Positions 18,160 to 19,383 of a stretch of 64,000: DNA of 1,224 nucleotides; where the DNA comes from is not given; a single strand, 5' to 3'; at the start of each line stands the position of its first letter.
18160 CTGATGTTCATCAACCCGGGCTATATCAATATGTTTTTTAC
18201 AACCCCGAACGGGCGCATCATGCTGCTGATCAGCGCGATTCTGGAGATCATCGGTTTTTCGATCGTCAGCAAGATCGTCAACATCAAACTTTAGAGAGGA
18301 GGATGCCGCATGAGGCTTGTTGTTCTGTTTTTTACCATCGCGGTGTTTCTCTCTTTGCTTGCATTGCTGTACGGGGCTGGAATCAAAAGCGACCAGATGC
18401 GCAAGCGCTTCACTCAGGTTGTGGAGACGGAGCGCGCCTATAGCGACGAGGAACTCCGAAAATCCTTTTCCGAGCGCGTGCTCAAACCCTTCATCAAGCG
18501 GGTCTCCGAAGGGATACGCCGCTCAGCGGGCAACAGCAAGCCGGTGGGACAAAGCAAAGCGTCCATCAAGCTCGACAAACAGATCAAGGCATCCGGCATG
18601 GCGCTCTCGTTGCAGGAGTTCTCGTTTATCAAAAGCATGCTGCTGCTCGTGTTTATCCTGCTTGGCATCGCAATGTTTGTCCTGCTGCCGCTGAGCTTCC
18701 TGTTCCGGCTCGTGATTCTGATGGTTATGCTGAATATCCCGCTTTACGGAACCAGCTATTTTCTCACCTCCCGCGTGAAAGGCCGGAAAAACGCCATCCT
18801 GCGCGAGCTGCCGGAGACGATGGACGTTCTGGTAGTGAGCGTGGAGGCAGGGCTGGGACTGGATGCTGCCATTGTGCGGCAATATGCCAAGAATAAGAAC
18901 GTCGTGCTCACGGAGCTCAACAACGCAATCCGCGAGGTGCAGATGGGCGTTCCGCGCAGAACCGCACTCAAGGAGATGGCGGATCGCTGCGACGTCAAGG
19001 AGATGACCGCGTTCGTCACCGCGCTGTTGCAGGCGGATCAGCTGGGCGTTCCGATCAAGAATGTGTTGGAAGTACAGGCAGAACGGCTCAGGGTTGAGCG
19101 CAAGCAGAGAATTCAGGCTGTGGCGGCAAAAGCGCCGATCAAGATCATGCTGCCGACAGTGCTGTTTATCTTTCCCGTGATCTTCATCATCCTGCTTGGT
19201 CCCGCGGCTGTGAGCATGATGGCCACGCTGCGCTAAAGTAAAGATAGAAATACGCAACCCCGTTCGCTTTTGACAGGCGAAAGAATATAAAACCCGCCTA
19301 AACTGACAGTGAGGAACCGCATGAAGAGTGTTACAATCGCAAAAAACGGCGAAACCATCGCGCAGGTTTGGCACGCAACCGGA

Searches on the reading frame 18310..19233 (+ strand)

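Call 58: search_protein_families(library=pfam, proteins=[window:18310-19233:+], max_evalue=0.001)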
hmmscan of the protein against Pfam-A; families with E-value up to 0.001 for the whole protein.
window:18310-19233:+ (308 aa): 1 family
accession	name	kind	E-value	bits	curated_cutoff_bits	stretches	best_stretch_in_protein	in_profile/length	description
PF00482.28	T2SSF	-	2e-14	54.1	25.2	1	172-296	3-124/125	Type II secretion system (T2SS), protein F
